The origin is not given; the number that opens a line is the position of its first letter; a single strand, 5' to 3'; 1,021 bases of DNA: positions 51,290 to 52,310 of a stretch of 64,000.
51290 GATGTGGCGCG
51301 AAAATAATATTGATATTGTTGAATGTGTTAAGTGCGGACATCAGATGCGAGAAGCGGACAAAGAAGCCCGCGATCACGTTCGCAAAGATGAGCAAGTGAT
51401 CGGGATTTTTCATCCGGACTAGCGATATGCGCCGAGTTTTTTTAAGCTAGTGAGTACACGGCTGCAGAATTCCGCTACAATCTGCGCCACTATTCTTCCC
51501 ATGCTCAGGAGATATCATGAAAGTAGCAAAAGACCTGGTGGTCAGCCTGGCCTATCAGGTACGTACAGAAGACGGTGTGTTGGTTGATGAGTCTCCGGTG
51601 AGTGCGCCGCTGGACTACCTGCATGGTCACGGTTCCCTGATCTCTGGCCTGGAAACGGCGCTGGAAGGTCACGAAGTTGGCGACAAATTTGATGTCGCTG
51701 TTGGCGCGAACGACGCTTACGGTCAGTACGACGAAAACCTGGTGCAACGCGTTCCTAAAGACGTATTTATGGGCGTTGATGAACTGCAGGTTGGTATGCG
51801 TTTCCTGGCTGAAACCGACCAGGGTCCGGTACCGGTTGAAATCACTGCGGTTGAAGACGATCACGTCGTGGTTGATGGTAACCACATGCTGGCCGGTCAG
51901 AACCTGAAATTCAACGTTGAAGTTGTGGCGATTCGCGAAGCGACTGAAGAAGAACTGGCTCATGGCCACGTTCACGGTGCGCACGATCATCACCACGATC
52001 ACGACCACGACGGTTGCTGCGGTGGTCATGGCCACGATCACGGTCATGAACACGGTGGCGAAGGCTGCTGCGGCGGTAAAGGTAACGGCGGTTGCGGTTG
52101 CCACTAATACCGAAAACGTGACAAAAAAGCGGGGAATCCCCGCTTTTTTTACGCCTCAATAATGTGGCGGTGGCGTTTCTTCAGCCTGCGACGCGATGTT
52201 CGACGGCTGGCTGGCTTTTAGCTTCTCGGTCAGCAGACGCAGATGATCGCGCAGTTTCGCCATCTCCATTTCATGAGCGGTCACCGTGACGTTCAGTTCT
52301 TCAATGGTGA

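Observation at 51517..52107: SlyD His/Cys-rich tail encoded by a short-period nucleotide repeat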

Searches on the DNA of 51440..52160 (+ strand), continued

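Call 32: get_annotated_region(hit=H64, flank=700)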
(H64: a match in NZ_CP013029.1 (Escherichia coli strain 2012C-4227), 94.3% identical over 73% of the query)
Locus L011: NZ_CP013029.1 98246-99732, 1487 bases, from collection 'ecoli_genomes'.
description: Escherichia coli strain 2012C-4227 chromosome, complete genome
organism: Escherichia coli strain 2012C-4227 (NCBI taxid 562)
replicon: chromosome; assembly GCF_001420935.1
host: Homo sapiens; source: missing; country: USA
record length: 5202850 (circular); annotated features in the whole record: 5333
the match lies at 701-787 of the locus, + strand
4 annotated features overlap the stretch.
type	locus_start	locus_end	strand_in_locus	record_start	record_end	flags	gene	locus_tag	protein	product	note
CDS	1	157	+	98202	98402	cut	yheV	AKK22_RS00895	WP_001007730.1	YheV family putative zinc ribbon protein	-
CDS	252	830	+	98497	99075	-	slyD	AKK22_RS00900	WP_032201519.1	peptidylprolyl isomerase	-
CDS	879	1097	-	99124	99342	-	slyX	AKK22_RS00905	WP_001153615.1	protein SlyX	-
CDS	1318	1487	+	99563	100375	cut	fkpA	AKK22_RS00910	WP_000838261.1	FKBP-type peptidyl-prolyl cis-trans isomerase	-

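Call 33: get_annotated_region(hit=H65, flank=700)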
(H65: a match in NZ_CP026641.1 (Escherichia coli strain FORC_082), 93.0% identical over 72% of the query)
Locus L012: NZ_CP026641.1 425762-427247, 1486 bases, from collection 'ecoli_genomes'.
description: Escherichia coli strain FORC_082 chromosome, complete genome
organism: Escherichia coli strain FORC_082 (NCBI taxid 562)
replicon: chromosome; assembly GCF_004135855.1
host: -; source: chicken meat; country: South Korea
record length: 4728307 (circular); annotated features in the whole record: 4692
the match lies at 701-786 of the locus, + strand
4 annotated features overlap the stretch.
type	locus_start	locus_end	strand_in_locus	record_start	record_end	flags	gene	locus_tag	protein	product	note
CDS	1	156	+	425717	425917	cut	yheV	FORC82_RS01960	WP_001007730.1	YheV family putative zinc ribbon protein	-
CDS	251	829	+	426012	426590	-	slyD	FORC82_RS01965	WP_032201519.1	peptidylprolyl isomerase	-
CDS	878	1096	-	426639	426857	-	slyX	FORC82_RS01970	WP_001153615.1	protein SlyX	-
CDS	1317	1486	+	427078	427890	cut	fkpA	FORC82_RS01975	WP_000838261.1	FKBP-type peptidyl-prolyl cis-trans isomerase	-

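Call 34: get_annotated_region(hit=H72, flank=700)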
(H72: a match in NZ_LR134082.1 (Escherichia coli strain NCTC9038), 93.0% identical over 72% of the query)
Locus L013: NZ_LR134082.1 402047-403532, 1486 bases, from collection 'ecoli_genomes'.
description: Escherichia coli strain NCTC9038 chromosome 1, complete sequence
organism: Escherichia coli strain NCTC9038 (NCBI taxid 562)
replicon: chromosome; assembly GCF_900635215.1
host: missing; source: not available: to be reported later; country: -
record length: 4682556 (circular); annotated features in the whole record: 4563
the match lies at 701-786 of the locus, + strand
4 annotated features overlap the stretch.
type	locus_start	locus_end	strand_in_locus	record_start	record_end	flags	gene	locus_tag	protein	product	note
CDS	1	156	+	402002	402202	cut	yheV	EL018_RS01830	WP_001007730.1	YheV family putative zinc ribbon protein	-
CDS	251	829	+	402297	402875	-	slyD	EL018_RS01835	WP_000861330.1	peptidylprolyl isomerase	-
CDS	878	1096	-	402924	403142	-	slyX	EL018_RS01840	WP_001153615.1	protein SlyX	-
CDS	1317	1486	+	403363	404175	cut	fkpA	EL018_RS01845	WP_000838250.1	FKBP-type peptidyl-prolyl cis-trans isomerase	-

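Call 35: get_annotated_region(hit=H185, flank=700)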
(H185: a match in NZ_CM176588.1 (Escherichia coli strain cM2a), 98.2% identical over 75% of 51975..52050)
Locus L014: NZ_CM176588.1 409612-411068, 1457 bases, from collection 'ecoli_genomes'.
description: Escherichia coli strain cM2a chromosome, whole genome shotgun sequence
organism: Escherichia coli strain cM2a (NCBI taxid 562)
replicon: chromosome; assembly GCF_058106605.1
host: Homo sapiens; source: -; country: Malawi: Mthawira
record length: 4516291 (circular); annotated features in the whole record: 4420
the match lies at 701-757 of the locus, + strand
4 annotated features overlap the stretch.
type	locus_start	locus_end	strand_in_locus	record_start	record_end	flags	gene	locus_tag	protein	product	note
CDS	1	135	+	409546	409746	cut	yheV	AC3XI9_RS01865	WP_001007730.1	YheV family putative zinc ribbon protein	-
CDS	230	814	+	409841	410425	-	slyD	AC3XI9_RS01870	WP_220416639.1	peptidylprolyl isomerase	-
CDS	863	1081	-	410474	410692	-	slyX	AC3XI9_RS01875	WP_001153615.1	protein SlyX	-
CDS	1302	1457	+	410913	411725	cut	fkpA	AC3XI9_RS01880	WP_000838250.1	FKBP-type peptidyl-prolyl cis-trans isomerase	-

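Call 36: get_annotated_region(hit=H166, flank=700)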
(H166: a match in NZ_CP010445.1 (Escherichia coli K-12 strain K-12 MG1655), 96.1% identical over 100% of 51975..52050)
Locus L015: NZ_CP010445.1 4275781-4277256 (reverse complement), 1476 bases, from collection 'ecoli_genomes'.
description: Escherichia coli K-12 strain K-12 MG1655 chromosome, complete genome
organism: Escherichia coli K-12 strain K-12 MG1655 (NCBI taxid 83333)
replicon: chromosome; assembly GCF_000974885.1
host: -; source: not applicable; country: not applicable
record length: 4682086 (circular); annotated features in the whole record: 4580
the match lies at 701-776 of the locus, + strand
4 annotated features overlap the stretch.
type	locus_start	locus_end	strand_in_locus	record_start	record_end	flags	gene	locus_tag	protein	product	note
CDS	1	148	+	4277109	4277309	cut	yheV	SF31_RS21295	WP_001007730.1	YheV family putative zinc ribbon protein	-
CDS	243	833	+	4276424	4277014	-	slyD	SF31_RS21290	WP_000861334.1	peptidylprolyl isomerase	-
CDS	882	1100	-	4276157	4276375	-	slyX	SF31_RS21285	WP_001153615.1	protein SlyX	-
CDS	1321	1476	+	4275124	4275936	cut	fkpA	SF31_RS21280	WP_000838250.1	FKBP-type peptidyl-prolyl cis-trans isomerase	-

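Call 38: search_dna_similar(query=L015:701-776:+, collection=ecoli_genomes, mode=distant, rows=spread, max_rows=60)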
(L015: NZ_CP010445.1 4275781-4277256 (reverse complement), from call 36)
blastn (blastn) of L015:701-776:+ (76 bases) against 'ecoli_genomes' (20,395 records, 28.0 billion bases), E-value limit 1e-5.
Records with a match: 5422; places in all: 5423; records where one place covers at least 80% of the query: 5407.
Genomes with a match: 5422 of 5426; with a place that covers at least 80% of the query: 5407. Places per genome that has any: lowest 1, median 1, highest 2. On chromosomes: 5422 places; on plasmids: 1.
Best place of each record, by identity: >=99% 1903; 95-99% 3363; 90-95% 145; 80-90% 11.
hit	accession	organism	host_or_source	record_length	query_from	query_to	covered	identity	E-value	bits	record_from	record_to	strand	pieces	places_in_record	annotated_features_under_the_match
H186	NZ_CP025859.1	Escherichia coli strain 504239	Homo sapiens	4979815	1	76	100%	100.0%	3e-30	138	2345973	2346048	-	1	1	slyD: peptidylprolyl isomerase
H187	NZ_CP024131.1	Escherichia coli strain 14EC007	clinical patient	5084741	1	76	100%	100.0%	3e-30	138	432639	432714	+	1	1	slyD: peptidylprolyl isomerase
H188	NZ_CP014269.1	Escherichia coli B strain C3029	laboratory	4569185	1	76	100%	100.0%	3e-30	138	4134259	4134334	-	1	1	slyD: peptidylprolyl isomerase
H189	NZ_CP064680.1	Escherichia coli K-12 strain CETR1G40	not applicable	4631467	1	76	100%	100.0%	3e-30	138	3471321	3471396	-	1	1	slyD: peptidylprolyl isomerase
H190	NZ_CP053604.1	Escherichia coli strain NEB10-beta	not applicable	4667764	1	76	100%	100.0%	3e-30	138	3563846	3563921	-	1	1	slyD: peptidylprolyl isomerase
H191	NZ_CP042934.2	Escherichia coli 042 strain 042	Homo sapiens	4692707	1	76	100%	100.0%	3e-30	138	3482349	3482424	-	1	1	slyD: peptidylprolyl isomerase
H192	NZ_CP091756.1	Escherichia coli strain LC-1302-2020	Homo sapiens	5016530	1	76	100%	100.0%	3e-30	138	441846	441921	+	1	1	slyD: peptidylprolyl isomerase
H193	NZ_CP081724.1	Escherichia coli strain CX07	-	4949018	1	76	100%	100.0%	3e-30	138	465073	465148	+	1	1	slyD: peptidylprolyl isomerase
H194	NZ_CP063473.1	Escherichia coli strain EM18-18-42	not applicable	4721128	1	76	100%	100.0%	3e-30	138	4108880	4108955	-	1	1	slyD: peptidylprolyl isomerase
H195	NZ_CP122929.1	Escherichia coli strain ETEC1702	Sus scrofa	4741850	1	76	100%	100.0%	3e-30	138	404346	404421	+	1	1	slyD: peptidylprolyl isomerase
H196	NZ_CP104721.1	Escherichia coli strain ECO3183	Homo sapiens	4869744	1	76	100%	100.0%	3e-30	138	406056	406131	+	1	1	slyD: peptidylprolyl isomerase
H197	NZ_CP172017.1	Escherichia coli strain EcN_Sk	Homo sapiens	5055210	1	76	100%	100.0%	3e-30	138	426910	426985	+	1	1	slyD: peptidylprolyl isomerase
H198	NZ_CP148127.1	Escherichia coli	missing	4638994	1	76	100%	100.0%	3e-30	138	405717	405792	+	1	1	slyD: peptidylprolyl isomerase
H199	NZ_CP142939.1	Escherichia coli strain B20127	seawater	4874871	1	76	100%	100.0%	3e-30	138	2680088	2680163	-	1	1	slyD: peptidylprolyl isomerase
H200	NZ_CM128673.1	Escherichia coli strain EC61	blood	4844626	1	76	100%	100.0%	3e-30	138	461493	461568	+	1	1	slyD: peptidylprolyl isomerase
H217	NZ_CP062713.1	Escherichia coli O157:H7 strain Z1830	Bovine Faeces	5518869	1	76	100%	98.7%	1e-28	133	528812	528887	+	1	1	slyD: peptidylprolyl isomerase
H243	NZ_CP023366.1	Escherichia coli strain 1428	canine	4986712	1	76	100%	94.7%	7e-25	120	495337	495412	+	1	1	slyD: peptidylprolyl isomerase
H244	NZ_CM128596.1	Escherichia coli strain 100117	Homo sapiens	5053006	1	75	99%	96.0%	2e-25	123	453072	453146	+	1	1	slyD: peptidylprolyl isomerase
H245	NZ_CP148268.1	Escherichia coli strain Z1323PEC0014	Dog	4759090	20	76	75%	96.5%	3e-17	95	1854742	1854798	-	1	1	slyD: peptidylprolyl isomerase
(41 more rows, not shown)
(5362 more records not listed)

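Call 44: get_annotated_region(hit=H217, flank=700)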
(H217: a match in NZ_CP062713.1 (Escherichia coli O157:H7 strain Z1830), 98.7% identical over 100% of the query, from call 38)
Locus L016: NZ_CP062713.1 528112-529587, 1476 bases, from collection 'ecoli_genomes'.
description: Escherichia coli O157:H7 strain Z1830 chromosome, complete genome
organism: Escherichia coli O157:H7 strain Z1830 (NCBI taxid 83334)
replicon: chromosome; assembly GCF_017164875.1
host: -; source: Bovine Faeces; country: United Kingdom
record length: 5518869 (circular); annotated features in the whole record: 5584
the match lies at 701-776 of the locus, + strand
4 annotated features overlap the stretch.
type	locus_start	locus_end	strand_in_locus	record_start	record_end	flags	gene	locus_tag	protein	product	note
CDS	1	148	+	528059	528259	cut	yheV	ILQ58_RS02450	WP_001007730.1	YheV family putative zinc ribbon protein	-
CDS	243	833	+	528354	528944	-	slyD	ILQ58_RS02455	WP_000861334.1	peptidylprolyl isomerase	-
CDS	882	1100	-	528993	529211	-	slyX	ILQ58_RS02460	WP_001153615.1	protein SlyX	-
CDS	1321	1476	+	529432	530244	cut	fkpA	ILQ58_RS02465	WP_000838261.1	FKBP-type peptidyl-prolyl cis-trans isomerase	-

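Call 45: get_annotated_region(hit=H243, flank=700)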
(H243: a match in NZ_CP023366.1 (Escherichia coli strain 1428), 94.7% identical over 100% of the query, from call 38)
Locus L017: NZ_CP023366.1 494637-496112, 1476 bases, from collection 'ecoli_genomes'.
description: Escherichia coli strain 1428 chromosome, complete genome
organism: Escherichia coli strain 1428 (NCBI taxid 562)
replicon: chromosome; assembly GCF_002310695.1
host: canine; source: missing; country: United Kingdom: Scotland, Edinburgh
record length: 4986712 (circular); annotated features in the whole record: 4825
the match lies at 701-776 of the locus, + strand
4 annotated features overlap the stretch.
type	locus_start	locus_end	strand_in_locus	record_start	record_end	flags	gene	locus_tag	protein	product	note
CDS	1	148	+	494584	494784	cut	yheV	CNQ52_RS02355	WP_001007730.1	YheV family putative zinc ribbon protein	-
CDS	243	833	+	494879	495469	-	slyD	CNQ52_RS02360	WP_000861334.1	peptidylprolyl isomerase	-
CDS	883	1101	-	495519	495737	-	slyX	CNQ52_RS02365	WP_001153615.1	protein SlyX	-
CDS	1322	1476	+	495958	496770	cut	fkpA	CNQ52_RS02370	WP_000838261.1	FKBP-type peptidyl-prolyl cis-trans isomerase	-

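Call 46: get_annotated_region(hit=H245, flank=700)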
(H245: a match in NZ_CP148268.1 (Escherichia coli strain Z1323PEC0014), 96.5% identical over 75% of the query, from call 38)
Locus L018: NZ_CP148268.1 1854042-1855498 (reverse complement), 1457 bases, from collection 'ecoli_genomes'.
description: Escherichia coli strain Z1323PEC0014 chromosome, complete genome
organism: Escherichia coli strain Z1323PEC0014 (NCBI taxid 562)
replicon: chromosome; assembly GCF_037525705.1
host: Dog; source: -; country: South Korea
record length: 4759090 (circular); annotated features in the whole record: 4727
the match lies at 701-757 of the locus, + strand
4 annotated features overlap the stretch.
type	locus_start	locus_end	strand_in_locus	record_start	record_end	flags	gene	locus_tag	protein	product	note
CDS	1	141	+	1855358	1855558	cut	yheV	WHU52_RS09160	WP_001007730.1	YheV family putative zinc ribbon protein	-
CDS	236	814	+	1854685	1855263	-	slyD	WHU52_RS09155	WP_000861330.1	peptidylprolyl isomerase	-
CDS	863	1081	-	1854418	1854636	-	slyX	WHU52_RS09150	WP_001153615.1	protein SlyX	-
CDS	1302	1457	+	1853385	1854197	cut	fkpA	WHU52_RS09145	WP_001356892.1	FKBP-type peptidyl-prolyl cis-trans isomerase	-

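Call 47: get_annotated_region(hit=H244, flank=700)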
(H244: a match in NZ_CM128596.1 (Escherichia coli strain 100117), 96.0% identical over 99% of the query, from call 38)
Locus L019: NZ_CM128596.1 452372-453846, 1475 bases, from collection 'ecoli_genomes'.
description: Escherichia coli strain 100117 chromosome, whole genome shotgun sequence
organism: Escherichia coli strain 100117 (NCBI taxid 562)
replicon: chromosome; assembly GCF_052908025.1
host: Homo sapiens; source: stool; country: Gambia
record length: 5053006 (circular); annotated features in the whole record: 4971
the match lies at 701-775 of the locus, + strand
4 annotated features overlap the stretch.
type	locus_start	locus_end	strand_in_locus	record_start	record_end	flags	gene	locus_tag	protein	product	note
CDS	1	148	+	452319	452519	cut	yheV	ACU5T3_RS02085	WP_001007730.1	YheV family putative zinc ribbon protein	-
CDS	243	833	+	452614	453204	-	slyD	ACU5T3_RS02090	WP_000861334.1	peptidylprolyl isomerase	-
CDS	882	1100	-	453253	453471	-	slyX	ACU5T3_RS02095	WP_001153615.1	protein SlyX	-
CDS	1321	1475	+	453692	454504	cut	fkpA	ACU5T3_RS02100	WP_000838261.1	FKBP-type peptidyl-prolyl cis-trans isomerase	-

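Call 69: search_dna_similar(query=window:51760-51835:+, collection=ecoli_genomes, mode=near, rows=spread, max_rows=12)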
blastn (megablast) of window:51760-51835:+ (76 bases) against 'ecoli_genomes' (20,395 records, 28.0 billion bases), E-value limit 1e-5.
Records with a match: 5417; places in all: 5417; records where one place covers at least 80% of the query: 5417.
Genomes with a match: 5417 of 5426; with a place that covers at least 80% of the query: 5417. Places per genome that has any: lowest 1, median 1, highest 1. On chromosomes: 5416 places; on plasmids: 1.
Best place of each record, by identity: >=99% 84; 95-99% 5325; 90-95% 8.
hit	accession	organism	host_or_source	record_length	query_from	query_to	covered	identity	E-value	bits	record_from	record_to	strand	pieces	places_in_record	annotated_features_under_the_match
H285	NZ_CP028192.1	Escherichia coli strain CFSAN018748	tissue and/or biological fluid swine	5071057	1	76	100%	100.0%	3e-31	141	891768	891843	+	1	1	slyD: peptidylprolyl isomerase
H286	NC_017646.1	Escherichia coli O7:K1 str. CE10 strain CE10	Homo sapiens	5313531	1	76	100%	98.7%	2e-29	135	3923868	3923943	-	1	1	slyD: peptidylprolyl isomerase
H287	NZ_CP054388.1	Escherichia coli strain 1517k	Gallus gallus domesticus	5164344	1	76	100%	98.7%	2e-29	135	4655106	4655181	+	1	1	slyD: peptidylprolyl isomerase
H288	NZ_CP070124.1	Escherichia coli strain FDAARGOS_1292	Homo sapiens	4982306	1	76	100%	98.7%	2e-29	135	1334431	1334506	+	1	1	slyD: peptidylprolyl isomerase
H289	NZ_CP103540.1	Escherichia coli strain 5264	Homo sapiens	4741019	1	76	100%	98.7%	2e-29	135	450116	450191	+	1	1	slyD: peptidylprolyl isomerase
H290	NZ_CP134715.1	Escherichia coli strain RIVM_C040753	Homo sapiens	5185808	1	76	100%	98.7%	2e-29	135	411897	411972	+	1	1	slyD: peptidylprolyl isomerase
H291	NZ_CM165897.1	Escherichia coli strain N25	Homo sapiens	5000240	1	76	100%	98.7%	2e-29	135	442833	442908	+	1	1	slyD: peptidylprolyl isomerase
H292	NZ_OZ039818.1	Escherichia coli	-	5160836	1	76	100%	98.7%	2e-29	135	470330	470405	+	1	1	slyD: peptidylprolyl isomerase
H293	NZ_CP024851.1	Escherichia coli strain AR_0006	missing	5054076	1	76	100%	97.4%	7e-28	130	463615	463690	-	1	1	slyD: peptidylprolyl isomerase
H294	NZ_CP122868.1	Escherichia coli strain ETEC1721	Sus scrofa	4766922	1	76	100%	97.4%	7e-28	130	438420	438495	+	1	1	slyD: peptidylprolyl isomerase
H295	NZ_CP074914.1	Escherichia coli strain 08_3323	Homo sapiens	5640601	1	76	100%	97.4%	7e-28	130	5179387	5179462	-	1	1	slyD: peptidylprolyl isomerase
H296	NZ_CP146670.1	Escherichia coli strain MS 21-1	Homo sapiens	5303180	1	76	100%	93.4%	7e-23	113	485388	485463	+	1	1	slyD: peptidylprolyl isomerase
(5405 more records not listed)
